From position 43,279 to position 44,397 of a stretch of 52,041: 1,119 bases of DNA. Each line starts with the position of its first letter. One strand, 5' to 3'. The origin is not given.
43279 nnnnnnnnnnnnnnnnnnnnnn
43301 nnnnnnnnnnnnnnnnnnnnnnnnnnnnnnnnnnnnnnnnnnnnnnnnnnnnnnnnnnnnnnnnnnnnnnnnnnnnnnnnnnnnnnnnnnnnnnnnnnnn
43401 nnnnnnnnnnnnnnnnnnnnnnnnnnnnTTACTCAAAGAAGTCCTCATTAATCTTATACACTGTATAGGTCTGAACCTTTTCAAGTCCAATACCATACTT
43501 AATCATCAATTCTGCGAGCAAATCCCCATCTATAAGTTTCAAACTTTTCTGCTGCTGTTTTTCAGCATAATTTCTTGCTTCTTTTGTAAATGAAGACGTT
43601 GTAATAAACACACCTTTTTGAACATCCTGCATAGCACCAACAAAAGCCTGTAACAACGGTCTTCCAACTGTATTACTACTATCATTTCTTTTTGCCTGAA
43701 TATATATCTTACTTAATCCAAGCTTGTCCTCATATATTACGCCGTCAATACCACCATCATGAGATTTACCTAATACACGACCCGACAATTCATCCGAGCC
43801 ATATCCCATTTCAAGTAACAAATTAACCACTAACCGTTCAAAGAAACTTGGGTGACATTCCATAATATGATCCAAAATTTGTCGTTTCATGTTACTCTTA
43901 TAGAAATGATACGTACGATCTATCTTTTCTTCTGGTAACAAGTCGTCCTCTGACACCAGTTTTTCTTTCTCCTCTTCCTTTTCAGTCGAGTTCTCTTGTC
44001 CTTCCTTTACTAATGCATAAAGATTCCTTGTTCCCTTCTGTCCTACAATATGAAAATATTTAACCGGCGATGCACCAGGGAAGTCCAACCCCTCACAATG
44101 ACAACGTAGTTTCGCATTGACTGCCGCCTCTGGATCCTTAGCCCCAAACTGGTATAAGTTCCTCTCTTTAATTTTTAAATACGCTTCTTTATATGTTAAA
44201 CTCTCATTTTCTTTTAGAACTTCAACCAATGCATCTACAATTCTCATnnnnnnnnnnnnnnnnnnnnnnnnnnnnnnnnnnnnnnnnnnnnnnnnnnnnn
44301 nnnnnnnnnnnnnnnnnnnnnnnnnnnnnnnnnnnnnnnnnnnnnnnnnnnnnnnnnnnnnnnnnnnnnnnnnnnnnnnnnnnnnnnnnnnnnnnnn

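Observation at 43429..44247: Mrr-type endonuclease gene fused into the dnd operon 11 nt after dndA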

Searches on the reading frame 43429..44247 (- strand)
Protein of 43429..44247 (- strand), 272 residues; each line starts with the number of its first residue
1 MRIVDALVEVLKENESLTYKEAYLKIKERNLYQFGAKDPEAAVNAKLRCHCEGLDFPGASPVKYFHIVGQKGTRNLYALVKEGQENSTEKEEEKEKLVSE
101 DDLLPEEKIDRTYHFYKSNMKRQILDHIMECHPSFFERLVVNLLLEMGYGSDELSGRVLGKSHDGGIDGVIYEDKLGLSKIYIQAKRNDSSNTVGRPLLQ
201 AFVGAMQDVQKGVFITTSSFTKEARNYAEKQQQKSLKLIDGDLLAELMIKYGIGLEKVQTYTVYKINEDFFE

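Call 4: search_protein_families(library=pfam, proteins=[window:43429-44247:-], max_evalue=0.01)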
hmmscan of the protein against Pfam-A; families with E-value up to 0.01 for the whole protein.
window:43429-44247:- (272 aa): 3 families
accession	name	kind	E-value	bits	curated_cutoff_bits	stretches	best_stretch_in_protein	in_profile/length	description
PF04471.18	Mrr_cat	-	5.1e-33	114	21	1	130-248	3-115/115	Restriction endonuclease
PF22722.2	NA-iREase1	-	2.7e-07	31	27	1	160-245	20-105/106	NACHT-associated inactive Restriction Endonuclease 1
PF13156.12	Mrr_cat_2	-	9.5e-06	26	22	1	160-251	25-117/127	Restriction endonuclease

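Call 5: search_protein_families(library=padloc, proteins=[window:43429-44247:-], max_evalue=0.01)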
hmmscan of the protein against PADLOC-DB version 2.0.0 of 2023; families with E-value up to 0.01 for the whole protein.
window:43429-44247:- (272 aa): 7 families
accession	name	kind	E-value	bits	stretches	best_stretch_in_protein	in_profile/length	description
PDLC03657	mREase_IV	-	2.1e-49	166.5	1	104-272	145-315/317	Type IV methyl-directed restriction enzyme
PDLC04796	PDC-S02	-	4.1e-25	86.5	1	75-272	194-380/390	-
PDLC04806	PDC-S02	-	1.1e-23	82.1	1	114-250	168-302/324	-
PDLC04819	PDC-S02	-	1.3e-23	81.8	1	105-251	169-309/334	-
PDLC04815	PDC-S02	-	4.9e-09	33.9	1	74-251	150-322/346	-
PDLC03663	mREase_IV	-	1e-06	25.7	1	132-254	413-528/544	Type IV methyl-directed restriction enzyme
PDLC03203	mREase_II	-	0.0019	15.5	1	121-254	239-377/393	Type II methyl-directed restriction enzyme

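Call 8: find_homologous_proteins(query=window:43429-44247:-, max_evalue=0.00001)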
Query window:43429-44247:- (272 aa): 7448 proteins with E <= 0.00001 among 8000 candidates; the best 120 are listed.
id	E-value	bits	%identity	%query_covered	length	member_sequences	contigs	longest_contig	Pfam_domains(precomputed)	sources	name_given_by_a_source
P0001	3.3e-174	595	99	100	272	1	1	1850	PF13156.13,PF22722.3,PF04471.19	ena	-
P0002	1.6e-173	593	99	100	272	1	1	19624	PF13156.13,PF22722.3,PF04471.19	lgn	-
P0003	1.4e-172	590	98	100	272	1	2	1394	PF13156.13,PF22722.3,PF04471.19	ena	-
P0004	3.2e-172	589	98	100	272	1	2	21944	PF13156.13,PF22722.3,PF04471.19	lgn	-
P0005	2.7e-171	586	98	100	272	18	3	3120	PF13156.13,PF22722.3,PF04471.19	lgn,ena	-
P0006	1.5e-170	583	97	100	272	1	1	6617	PF13156.13,PF22722.3,PF04471.19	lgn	-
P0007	1.5e-164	564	94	100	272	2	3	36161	PF13156.13,PF22722.3,PF04471.19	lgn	-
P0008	2.7e-159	547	91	100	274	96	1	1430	PF13156.13,PF22722.3,PF04471.19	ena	-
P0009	3.9e-159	546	91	100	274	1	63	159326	PF13156.13,PF22722.3,PF04471.19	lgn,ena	-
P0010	5.3e-159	546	91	100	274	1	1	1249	PF13156.13,PF22722.3,PF04471.19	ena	-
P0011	9.3e-159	545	91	100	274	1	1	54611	PF13156.13,PF22722.3,PF04471.19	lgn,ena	-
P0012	1.1e-158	544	91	100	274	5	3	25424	PF13156.13,PF22722.3,PF04471.19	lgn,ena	-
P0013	1.3e-158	544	91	100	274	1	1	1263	PF13156.13,PF22722.3,PF04471.19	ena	-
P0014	1.6e-158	544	91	100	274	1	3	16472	PF13156.13,PF22722.3,PF04471.19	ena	-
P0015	5.4e-158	542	90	100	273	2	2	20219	PF13156.13,PF22722.3,PF04471.19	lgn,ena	-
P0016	7.9e-158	542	89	100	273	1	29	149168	PF13156.13,PF22722.3,PF04471.19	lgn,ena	-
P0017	1.0e-157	541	90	100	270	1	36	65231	PF13156.13,PF22722.3,PF04471.19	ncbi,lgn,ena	-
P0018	2.1e-157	540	90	100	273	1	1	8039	PF13156.13,PF22722.3,PF04471.19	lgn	-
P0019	2.4e-157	540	89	100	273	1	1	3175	PF13156.13,PF22722.3,PF04471.19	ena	-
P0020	2.4e-157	540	89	100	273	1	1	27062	PF13156.13,PF22722.3,PF04471.19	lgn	-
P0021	2.9e-157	540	89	100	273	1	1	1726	PF13156.13,PF22722.3,PF04471.19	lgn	-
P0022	3.6e-157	540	90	100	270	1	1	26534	PF13156.13,PF22722.3,PF04471.19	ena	-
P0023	3.6e-157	540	90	100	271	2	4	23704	PF13156.13,PF22722.3,PF04471.19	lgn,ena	-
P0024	3.7e-157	540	89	100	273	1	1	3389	PF13156.13,PF22722.3,PF04471.19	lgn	-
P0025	4.7e-157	539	90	100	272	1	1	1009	PF13156.13,PF22722.3,PF04471.19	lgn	-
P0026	3.3e-156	536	89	100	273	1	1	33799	PF13156.13,PF22722.3,PF04471.19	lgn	-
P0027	1.1e-155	535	89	100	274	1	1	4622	PF13156.13,PF22722.3,PF04471.19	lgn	-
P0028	1.2e-155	535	91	100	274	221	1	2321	PF22722.3,PF04471.19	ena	-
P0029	4.7e-155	533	89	100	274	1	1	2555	PF13156.13,PF22722.3,PF04471.19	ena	-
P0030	6.5e-155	532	89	100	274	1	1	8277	PF04471.19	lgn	-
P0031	1.0e-154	532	89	100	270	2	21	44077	PF13156.13,PF22722.3,PF04471.19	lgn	-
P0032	2.1e-154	531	88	100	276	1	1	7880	PF13156.13,PF22722.3,PF04471.19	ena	-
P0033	3.0e-154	530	91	100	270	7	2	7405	PF13156.13,PF22722.3,PF04471.19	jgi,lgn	jgi:restriction system protein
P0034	4.2e-154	529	88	100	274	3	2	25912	PF13156.13,PF22722.3,PF04471.19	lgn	-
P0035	4.2e-154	529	88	100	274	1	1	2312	PF13156.13,PF22722.3,PF04471.19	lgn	-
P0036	7.0e-154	529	88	100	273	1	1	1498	PF22722.3,PF04471.19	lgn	-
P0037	1.3e-153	528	90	100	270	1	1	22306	PF22722.3,PF04471.19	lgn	-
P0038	3.0e-153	527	89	100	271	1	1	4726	PF22722.3,PF04471.19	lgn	-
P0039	1.8e-152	524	88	100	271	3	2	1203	PF13156.13,PF22722.3,PF04471.19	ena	-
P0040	4.1e-152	523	88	100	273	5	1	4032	PF13156.13,PF22722.3,PF04471.19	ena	-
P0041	1.3e-151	521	87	100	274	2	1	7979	PF04471.19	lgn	-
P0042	1.7e-151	521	87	100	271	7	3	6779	PF13156.13,PF22722.3,PF04471.19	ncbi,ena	-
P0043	1.9e-151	521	88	100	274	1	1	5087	PF13156.13,PF22722.3,PF04471.19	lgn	-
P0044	2.9e-151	520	86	100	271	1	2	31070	PF13156.13,PF22722.3,PF04471.19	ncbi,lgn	ncbi:MAG: restriction endonuclease [Eubacteriales bacterium]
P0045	9.3e-151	519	87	100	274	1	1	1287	PF13156.13,PF22722.3,PF04471.19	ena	-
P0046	2.4e-150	517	86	100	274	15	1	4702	PF22722.3,PF04471.19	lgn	-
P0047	2.3e-149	514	87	100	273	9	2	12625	PF22722.3,PF04471.19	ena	-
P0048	1.1e-148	512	87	100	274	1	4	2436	PF13156.13,PF22722.3,PF04471.19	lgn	-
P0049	1.2e-148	512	86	100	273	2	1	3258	PF22722.3,PF04471.19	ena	-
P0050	2.0e-148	511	86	100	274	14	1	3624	PF13156.13,PF22722.3,PF04471.19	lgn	-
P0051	5.4e-148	509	83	100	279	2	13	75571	PF13156.13,PF22722.3,PF04471.19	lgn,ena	-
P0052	1.3e-147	508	85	100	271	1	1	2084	PF22722.3,PF04471.19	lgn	-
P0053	1.9e-147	508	86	100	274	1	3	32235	PF13156.13,PF22722.3,PF04471.19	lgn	-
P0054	2.1e-147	508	84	100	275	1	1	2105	PF13156.13,PF22722.3,PF04471.19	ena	-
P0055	2.8e-147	507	86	100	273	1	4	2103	PF22722.3,PF04471.19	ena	-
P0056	3.2e-147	507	86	100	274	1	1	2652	PF13156.13,PF22722.3,PF04471.19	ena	-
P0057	5.1e-147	506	86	100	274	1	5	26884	PF13156.13,PF22722.3,PF04471.19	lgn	-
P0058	7.8e-147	506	86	100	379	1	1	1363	PF13156.13,PF22722.3,PF04471.19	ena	-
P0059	1.8e-146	504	84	100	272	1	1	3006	PF22722.3,PF04471.19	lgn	-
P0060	2.6e-146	504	83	100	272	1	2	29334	PF22722.3,PF04471.19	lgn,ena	-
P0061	3.7e-146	503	84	100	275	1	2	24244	PF13156.13,PF22722.3,PF04471.19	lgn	-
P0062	6.1e-146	503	86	100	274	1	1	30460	PF22722.3,PF04471.19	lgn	-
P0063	7.6e-146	502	83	100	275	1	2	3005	PF13156.13,PF22722.3,PF04471.19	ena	-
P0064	1.2e-145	502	83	100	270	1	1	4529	PF22722.3,PF04471.19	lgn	-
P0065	1.6e-145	501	84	100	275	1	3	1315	PF22722.3,PF04471.19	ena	-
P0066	2.3e-145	501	83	100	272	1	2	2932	PF22722.3,PF04471.19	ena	-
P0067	3.0e-145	500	83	100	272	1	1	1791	PF22722.3,PF04471.19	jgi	jgi:restriction system protein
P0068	2.1e-144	498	81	100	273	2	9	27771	PF22722.3,PF04471.19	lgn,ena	-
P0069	2.5e-144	497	82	100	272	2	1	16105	PF22722.3,PF04471.19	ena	-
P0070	6.9e-144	496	83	100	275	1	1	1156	PF13156.13,PF22722.3,PF04471.19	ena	-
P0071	1.7e-143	495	88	92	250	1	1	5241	PF13156.13,PF22722.3,PF04471.19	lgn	-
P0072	1.9e-143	495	84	100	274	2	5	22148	PF13156.13,PF22722.3,PF04471.19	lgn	-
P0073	2.1e-143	494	84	100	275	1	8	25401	PF13156.13,PF22722.3,PF04471.19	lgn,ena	-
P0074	3.5e-143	494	84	100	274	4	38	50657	PF13156.13,PF22722.3,PF04471.19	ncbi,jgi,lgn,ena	-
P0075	4.4e-143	493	84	100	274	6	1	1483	PF13156.13,PF22722.3,PF04471.19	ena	-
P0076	4.6e-143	493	82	100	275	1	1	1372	PF22722.3,PF04471.19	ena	-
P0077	8.4e-143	492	83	100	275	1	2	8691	PF13156.13,PF22722.3,PF04471.19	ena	-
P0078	1.9e-142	491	82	100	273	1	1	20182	PF13156.13,PF22722.3,PF04471.19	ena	-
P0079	2.5e-142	491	84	100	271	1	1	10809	PF22722.3,PF04471.19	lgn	-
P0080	3.2e-142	491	82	100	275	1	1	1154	PF13156.13,PF22722.3,PF04471.19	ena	-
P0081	4.5e-142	490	82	100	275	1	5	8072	PF13156.13,PF22722.3,PF04471.19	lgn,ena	-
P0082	4.9e-142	490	82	100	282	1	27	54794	PF13156.13,PF22722.3,PF04471.19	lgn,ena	-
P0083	1.1e-141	489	83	100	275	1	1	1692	PF13156.13,PF22722.3,PF04471.19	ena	-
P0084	1.7e-141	488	83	100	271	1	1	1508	PF22722.3,PF04471.19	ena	-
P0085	1.7e-141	488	82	100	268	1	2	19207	PF22722.3,PF04471.19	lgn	-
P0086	2.0e-141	488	82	100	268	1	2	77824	PF22722.3,PF04471.19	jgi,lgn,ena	-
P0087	2.0e-141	488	82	100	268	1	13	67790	PF22722.3,PF04471.19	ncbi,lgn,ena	-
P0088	2.0e-141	488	82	100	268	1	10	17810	PF22722.3,PF04471.19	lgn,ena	-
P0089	2.2e-141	488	82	100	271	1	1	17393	PF13156.13,PF22722.3,PF04471.19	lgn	-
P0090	2.7e-141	488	80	100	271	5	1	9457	PF13156.13,PF22722.3,PF04471.19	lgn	-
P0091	2.8e-141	487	82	100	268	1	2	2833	PF22722.3,PF04471.19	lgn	-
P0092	3.3e-141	487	82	100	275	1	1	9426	PF13156.13,PF22722.3,PF04471.19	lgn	-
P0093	3.4e-141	487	81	100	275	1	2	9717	PF13156.13,PF22722.3,PF04471.19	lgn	-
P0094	3.6e-141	487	82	100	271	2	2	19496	PF13156.13,PF22722.3,PF04471.19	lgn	-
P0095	4.9e-141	487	82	100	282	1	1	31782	PF13156.13,PF22722.3,PF04471.19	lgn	-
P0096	5.8e-141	486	82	100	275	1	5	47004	PF13156.13,PF22722.3,PF04471.19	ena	-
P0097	7.8e-141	486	82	100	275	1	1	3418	PF13156.13,PF22722.3,PF04471.19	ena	-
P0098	1.5e-140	485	82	100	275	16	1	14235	PF13156.13,PF22722.3,PF04471.19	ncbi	-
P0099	2.2e-140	485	81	100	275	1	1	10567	PF13156.13,PF22722.3,PF04471.19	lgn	-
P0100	2.7e-140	484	81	100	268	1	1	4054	PF22722.3,PF04471.19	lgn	-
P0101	2.8e-140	484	82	100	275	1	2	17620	PF13156.13,PF22722.3,PF04471.19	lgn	-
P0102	3.7e-140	484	81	100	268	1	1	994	PF22722.3,PF04471.19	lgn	-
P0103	6.2e-140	483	81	100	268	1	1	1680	PF22722.3,PF04471.19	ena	-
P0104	9.2e-140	483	80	100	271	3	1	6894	PF13156.13,PF22722.3,PF04471.19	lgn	-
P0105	1.6e-139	482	82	100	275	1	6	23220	PF13156.13,PF22722.3,PF04471.19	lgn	-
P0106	1.7e-139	482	81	100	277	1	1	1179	PF13156.13,PF22722.3,PF04471.19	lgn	-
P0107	3.6e-139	481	80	100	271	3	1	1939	PF13156.13,PF22722.3,PF04471.19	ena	-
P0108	7.7e-139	479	80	100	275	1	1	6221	PF13156.13,PF22722.3,PF04471.19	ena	-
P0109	4.8e-138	477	79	100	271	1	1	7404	PF04471.19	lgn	-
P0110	2.4e-137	475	79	100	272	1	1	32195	PF13156.13,PF22722.3,PF04471.19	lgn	-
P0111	1.9e-136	472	80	100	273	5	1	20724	PF13156.13,PF22722.3,PF04471.19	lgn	-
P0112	2.8e-136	471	78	100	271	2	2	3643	PF13156.13,PF22722.3,PF04471.19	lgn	-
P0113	4.6e-136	470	77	100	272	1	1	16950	PF13156.13,PF22722.3,PF04471.19,PF05066.20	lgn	-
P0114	1.1e-135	469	77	100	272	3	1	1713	PF13156.13,PF22722.3,PF04471.19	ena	-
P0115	3.9e-134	464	77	100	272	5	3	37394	PF13156.13,PF22722.3,PF04471.19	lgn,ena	-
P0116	8.6e-133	460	76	100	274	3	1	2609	PF13156.13,PF22722.3,PF04471.19,PF05066.20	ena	-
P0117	9.7e-132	456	76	100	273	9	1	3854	PF13156.13,PF22722.3,PF04471.19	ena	-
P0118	1.9e-131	455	75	100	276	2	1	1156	PF13156.13,PF22722.3,PF04471.19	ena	-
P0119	8.8e-131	453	75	100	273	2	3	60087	PF22722.3,PF04471.19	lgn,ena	-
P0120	1.5e-130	452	84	89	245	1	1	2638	PF13156.13,PF22722.3,PF04471.19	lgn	-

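Call 9: find_related_loci(query=window:43432-44247:-, collection=genome_contigs, flank=10000)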
Query window:43432-44247:- (272 aa) in genome_contigs; peptide patterns used: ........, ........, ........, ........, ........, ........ (x = any residue, [..] = any of these).
49 stretches matched a pattern; 12 encode a relative of the query (tblastn E <= 1e-3); 12 distinct loci.
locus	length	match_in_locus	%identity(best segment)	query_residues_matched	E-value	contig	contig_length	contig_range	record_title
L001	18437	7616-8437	92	1-272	2e-169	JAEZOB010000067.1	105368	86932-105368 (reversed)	MAG: Bacillota bacterium isolate OH_CFB_176 k127_829848, whole genome shotgun sequence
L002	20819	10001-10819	90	1-272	1e-164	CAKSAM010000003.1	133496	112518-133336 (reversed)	MAG: uncultured Acetatifactor sp. isolate REFINED_METABAT215_TOP10_CONTIGS_1500_ASSEMBLY_K77_MERGED__Hadza_MoBio_hadza-I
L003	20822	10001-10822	89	1-272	4e-163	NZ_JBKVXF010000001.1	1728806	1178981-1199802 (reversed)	MAG: Lacrimispora sp. isolate 40-1_86 NODE_4_length_1728806_cov_28.152574, whole genome shotgun sequence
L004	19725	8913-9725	86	1-272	2e-159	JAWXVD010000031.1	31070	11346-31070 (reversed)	MAG: Eubacteriales bacterium isolate FM_66_G121_IV NODE_426_length_31071_cov_6.595121, whole genome shotgun sequence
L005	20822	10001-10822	89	1-272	3e-158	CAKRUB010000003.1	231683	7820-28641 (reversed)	MAG: uncultured Acetatifactor sp. isolate REFINED_METABAT215_TOP10_CONTIGS_1500_ASSEMBLY_K77_MERGED__Hadza_MoBio_hadza-E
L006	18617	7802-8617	74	1-272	3e-135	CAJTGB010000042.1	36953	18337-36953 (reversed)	Lachnospiraceae bacterium isolate A85_79.ET.DSS genome assembly, contig: MGBC000089.42, whole genome shotgun sequence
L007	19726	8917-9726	69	1-272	4e-126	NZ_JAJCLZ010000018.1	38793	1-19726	Ruminococcus sp. 210702-SL.1.03 KNMEIJKG_18, whole genome shotgun sequence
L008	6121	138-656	85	1-171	1e-95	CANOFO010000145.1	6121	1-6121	MAG TPA_asm: uncultured Lachnospiraceae bacterium isolate SRR13921779_bin.8_metawrap_v1.3_MAG genome assembly, contig: N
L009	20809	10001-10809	63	1-272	8e-95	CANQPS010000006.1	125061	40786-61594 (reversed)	MAG: uncultured Clostridia bacterium isolate Lapin-012__bin52 genome assembly, contig: Lapin-012__NODE_238_length_125061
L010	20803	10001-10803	57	1-270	4e-94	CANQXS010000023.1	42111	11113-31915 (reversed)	MAG: uncultured Clostridia bacterium isolate Lapin-032__bin131 genome assembly, contig: Lapin-032__NODE_1529_length_4211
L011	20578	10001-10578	93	1-272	9e-54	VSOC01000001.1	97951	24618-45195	MAG: Lachnospiraceae bacterium isolate S9743_S8_spades_bin.10 S9743_S8_bin.10_contig_1, whole genome shotgun sequence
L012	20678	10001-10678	35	20-257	2e-29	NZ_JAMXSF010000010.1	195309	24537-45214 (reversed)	Pseudoalteromonas sp. XMcav2-N NODE_10_length_195309_cov_30.618781, whole genome shotgun sequence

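Call 13: search_protein_families(library=ncbifam, proteins=[window:43429-44247:-, L012:9932-10720:+, L012:10693-12816:-], max_evalue=0.01)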
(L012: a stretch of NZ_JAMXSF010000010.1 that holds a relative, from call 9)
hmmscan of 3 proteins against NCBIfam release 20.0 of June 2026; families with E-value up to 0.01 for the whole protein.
window:43429-44247:- (272 aa): 0 families

L012:9932-10720:+ (262 aa): 0 families

L012:10693-12816:- (707 aa): 1 family
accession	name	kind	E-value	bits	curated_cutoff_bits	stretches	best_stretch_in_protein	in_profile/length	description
TIGR04096.1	dnd_rel_methyl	subfamily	7.5e-173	575.7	150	2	212-699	2-475/478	DNA phosphorothioation-associated putative methyltransferase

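Call 14: search_protein_families(library=pfam, proteins=[L012:9932-10720:+, L012:10693-12816:-, L012:1058-2731:+, L012:2728-3672:+], max_evalue=10)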
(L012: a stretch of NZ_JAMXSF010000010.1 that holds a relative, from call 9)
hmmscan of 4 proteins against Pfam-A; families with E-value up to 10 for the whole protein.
L012:9932-10720:+ (262 aa): 4 families
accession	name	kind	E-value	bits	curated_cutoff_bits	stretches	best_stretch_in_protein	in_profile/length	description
PF04471.18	Mrr_cat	-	1.1e-27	96.8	21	1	123-240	2-115/115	Restriction endonuclease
PF22722.2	NA-iREase1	-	9e-13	48.6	27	1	130-237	1-105/106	NACHT-associated inactive Restriction Endonuclease 1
PF13156.12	Mrr_cat_2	-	2.8e-08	34.1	22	1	150-243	25-117/127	Restriction endonuclease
PF05066.19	HARE-HTH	-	0.011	16.5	25.9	1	5-56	2-53/71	HB1, ASXL, restriction endonuclease HTH domain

L012:10693-12816:- (707 aa): 1 family
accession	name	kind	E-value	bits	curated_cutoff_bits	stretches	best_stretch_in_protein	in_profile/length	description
PF13489.12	Methyltransf_23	-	6e-06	26.5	27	1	226-355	8-154/164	Methyltransferase domain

L012:1058-2731:+ (557 aa): 2 families
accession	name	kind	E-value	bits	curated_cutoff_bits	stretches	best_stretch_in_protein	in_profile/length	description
PF12583.14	TPPII_C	-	0.089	13.8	27.7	1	251-283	24-55/69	Tripeptidyl peptidase II, C-terminal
PF14072.11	DndB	-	0.12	11.9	29.1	1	226-309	101-159/338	DNA-sulfur modification-associated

L012:2728-3672:+ (314 aa): 4 families
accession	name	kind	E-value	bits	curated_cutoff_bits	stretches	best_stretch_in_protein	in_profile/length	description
PF01844.29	HNH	-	0.00045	20.8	21.4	1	188-213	13-38/47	HNH endonuclease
PF14279.12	HNH_5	-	0.011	16.1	27.5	1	188-224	12-48/56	HNH endonuclease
PF13395.12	HNH_4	-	0.12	12.8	22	1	188-222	17-51/54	HNH endonuclease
PF04367.18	DUF502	-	0.17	12.2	23.8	1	75-139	38-100/107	Protein of unknown function (DUF502)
